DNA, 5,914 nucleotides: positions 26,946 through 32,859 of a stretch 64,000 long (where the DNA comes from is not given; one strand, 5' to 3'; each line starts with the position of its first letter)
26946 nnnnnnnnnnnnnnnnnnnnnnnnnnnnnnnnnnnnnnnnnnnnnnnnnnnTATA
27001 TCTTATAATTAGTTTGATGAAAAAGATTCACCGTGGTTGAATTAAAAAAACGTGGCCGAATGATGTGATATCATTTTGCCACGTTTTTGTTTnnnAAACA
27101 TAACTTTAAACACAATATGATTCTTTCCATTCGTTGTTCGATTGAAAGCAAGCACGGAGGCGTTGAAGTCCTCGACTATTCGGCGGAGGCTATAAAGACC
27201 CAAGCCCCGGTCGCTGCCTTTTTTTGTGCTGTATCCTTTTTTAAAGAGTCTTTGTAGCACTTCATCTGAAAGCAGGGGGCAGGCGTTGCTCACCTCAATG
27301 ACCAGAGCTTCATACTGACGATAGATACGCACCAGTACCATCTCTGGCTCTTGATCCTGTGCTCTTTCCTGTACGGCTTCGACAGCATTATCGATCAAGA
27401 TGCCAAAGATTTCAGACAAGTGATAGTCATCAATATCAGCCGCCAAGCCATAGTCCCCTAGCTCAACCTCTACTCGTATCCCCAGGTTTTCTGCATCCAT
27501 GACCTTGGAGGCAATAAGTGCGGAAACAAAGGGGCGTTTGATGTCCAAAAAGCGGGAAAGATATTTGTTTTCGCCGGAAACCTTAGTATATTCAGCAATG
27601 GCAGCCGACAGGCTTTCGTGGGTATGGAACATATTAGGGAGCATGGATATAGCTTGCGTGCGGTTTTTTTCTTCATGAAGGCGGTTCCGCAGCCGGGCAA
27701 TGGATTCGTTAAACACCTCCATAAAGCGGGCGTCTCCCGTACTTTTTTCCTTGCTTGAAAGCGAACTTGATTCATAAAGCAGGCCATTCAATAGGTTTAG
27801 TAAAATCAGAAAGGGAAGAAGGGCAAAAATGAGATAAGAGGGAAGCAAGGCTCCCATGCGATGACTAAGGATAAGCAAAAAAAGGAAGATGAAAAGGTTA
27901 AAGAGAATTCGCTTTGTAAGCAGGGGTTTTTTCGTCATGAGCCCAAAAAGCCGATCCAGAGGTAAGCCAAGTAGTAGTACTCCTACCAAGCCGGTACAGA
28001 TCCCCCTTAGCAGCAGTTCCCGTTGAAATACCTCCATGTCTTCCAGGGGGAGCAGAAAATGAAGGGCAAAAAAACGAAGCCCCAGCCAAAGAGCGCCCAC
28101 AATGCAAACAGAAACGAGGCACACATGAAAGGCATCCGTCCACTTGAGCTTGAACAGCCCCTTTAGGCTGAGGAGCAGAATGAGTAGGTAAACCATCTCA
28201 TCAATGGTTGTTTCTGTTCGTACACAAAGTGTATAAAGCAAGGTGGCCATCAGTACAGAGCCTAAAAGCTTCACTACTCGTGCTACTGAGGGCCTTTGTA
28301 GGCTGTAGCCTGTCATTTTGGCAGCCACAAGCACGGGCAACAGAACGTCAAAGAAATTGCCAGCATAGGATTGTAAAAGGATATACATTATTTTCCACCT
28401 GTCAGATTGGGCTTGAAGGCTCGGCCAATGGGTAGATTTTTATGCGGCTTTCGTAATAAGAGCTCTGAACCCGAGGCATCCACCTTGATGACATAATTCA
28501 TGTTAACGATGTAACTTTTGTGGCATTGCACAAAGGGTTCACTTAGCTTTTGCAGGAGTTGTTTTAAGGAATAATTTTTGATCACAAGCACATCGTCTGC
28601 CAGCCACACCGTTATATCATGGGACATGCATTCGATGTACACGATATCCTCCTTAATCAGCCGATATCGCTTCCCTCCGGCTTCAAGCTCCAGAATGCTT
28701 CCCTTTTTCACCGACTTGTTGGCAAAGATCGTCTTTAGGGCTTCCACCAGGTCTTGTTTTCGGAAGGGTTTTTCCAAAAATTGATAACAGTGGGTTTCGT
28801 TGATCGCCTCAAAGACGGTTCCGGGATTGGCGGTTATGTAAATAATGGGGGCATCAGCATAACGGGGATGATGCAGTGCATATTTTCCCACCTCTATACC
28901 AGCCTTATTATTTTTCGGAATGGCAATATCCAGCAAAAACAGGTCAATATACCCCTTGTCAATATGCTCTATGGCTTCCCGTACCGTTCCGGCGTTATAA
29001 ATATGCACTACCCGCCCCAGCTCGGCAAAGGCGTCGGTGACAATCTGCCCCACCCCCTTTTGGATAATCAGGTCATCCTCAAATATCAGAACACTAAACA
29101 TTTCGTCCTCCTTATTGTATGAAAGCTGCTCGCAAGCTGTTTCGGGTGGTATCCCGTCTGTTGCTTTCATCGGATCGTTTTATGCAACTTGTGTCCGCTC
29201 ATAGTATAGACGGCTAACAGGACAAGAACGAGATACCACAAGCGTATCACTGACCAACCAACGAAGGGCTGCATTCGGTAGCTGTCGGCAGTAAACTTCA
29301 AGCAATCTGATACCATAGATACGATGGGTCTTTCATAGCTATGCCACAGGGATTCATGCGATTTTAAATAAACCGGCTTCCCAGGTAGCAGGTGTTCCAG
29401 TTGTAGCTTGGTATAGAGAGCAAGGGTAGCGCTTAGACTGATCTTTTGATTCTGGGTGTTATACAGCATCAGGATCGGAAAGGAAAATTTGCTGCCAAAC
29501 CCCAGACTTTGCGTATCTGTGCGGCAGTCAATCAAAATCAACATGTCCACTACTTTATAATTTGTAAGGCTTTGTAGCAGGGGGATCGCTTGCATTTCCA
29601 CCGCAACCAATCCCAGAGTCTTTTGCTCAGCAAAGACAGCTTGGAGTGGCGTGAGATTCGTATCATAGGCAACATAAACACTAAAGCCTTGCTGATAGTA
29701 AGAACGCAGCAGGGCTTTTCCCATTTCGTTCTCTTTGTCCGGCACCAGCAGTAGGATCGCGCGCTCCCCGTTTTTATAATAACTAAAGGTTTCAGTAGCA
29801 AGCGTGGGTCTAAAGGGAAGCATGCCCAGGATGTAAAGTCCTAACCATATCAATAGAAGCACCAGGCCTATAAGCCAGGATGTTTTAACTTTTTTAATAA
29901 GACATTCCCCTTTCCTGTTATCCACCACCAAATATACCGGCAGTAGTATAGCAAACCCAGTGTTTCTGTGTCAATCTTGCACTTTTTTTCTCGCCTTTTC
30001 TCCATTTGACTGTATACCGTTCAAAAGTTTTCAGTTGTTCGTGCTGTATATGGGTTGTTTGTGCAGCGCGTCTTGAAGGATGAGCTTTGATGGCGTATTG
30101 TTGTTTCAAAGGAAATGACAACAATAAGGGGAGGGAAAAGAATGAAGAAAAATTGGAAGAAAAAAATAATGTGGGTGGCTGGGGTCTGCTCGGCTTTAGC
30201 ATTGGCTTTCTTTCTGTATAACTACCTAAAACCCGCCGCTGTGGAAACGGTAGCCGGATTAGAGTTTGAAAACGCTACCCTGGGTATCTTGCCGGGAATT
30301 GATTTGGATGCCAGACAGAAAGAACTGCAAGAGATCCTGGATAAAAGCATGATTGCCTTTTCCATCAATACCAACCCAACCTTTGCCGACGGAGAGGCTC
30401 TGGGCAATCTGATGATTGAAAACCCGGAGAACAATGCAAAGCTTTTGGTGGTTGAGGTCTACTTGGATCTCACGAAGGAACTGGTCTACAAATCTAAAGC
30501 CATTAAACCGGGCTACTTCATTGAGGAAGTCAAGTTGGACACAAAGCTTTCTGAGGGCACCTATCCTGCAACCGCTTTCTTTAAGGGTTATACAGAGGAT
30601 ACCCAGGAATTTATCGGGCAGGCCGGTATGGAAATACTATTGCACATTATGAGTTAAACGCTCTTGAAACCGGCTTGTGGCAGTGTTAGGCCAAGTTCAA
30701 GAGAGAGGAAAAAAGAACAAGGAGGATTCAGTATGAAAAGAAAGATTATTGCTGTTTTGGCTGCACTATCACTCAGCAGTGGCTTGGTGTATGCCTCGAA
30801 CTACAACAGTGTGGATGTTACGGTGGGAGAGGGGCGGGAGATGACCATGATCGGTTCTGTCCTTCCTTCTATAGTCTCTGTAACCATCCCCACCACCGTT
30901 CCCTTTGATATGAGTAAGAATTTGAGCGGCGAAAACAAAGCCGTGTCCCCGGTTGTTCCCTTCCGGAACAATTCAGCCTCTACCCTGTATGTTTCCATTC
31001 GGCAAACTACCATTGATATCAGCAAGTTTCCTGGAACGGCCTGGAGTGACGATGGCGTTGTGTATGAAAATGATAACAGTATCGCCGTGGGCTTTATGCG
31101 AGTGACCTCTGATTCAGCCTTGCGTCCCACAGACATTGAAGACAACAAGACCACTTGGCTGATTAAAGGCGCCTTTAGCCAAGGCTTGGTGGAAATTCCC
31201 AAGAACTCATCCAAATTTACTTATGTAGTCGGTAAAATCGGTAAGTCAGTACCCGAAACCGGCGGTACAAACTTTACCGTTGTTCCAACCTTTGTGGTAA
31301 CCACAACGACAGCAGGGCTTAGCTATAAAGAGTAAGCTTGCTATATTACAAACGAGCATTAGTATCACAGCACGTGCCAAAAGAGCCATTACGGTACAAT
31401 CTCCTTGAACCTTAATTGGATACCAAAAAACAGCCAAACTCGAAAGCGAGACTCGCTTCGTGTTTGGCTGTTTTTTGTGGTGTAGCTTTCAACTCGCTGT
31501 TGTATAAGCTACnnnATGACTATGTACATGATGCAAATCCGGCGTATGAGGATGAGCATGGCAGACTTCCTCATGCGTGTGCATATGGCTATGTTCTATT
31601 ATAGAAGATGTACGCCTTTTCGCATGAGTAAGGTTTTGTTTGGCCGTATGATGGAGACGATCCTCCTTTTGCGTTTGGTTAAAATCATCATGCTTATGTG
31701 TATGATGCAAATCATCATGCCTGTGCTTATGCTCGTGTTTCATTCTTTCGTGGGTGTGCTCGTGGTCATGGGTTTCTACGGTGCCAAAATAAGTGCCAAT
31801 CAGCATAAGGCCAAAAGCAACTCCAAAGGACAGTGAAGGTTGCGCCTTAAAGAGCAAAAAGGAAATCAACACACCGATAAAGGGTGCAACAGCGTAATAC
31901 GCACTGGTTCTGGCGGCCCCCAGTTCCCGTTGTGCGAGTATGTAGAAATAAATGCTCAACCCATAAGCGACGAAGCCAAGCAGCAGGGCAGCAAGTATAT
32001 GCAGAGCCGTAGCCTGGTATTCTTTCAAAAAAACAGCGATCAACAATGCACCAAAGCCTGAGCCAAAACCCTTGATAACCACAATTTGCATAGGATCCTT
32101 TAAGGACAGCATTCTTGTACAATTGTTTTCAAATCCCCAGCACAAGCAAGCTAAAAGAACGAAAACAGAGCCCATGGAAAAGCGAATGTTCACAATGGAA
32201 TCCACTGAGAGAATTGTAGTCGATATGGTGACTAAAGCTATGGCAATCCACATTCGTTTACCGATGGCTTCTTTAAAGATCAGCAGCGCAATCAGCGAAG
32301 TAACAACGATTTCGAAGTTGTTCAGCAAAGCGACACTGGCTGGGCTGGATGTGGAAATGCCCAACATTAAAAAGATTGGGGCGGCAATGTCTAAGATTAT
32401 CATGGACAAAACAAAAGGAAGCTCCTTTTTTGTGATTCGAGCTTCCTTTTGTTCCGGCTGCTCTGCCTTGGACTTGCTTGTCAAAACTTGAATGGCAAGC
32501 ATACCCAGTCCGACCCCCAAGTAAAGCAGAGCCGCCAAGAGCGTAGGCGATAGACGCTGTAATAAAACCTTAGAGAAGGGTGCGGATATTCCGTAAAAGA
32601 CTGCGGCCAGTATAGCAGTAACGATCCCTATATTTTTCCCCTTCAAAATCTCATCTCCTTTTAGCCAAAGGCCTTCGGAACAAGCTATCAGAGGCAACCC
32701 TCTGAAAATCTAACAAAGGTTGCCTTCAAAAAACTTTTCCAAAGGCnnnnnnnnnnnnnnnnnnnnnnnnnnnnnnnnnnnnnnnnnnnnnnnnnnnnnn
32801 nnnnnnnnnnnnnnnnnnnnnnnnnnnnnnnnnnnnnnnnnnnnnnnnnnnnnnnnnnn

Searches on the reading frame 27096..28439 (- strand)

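Call 73: search_protein_families(library=pfam, proteins=[window:27096-28439:-], max_evalue=0.00001)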
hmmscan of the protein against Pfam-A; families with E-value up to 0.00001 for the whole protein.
window:27096-28439:- (448 aa): 2 families
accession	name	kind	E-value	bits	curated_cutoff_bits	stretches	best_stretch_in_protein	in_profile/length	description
PF14501.12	HATPase_c_5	-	6.3e-11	42.5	22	1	338-430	3-87/102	GHKL domain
PF02518.31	HATPase_c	-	3.6e-09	37.5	26.4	1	338-438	3-100/111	Histidine kinase-, DNA gyrase B-, and HSP90-like ATPase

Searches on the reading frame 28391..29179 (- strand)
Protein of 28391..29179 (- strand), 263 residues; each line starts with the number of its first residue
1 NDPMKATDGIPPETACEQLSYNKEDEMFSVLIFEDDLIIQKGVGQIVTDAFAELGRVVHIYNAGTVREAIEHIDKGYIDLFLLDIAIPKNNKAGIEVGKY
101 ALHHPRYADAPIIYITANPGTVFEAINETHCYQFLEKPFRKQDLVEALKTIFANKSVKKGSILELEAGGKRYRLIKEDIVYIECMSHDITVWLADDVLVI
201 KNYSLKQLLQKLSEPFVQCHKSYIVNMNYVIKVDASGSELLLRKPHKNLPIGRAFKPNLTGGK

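Call 73: search_protein_families(library=pfam, proteins=[window:28391-29179:-], max_evalue=0.00001)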
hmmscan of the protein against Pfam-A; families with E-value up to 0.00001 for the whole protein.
window:28391-29179:- (263 aa): 2 families
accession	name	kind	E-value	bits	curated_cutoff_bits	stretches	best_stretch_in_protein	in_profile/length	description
PF04397.21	LytTR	-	1.2e-14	54.7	22.6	1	174-259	6-93/98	LytTr DNA-binding domain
PF00072.30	Response_reg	-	7.3e-11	42.7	30.2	1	30-148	1-110/111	Response regulator receiver domain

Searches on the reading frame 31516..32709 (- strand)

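Call 74: search_protein_families(library=pfam, proteins=[window:31516-32709:-], max_evalue=0.00001)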
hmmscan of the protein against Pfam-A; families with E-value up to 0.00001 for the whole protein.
window:31516-32709:- (398 aa): 1 family
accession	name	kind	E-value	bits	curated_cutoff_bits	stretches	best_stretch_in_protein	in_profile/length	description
PF00892.27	EamA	-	2.2e-28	99.6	28.2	2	27-168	2-134/135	EamA-like transporter family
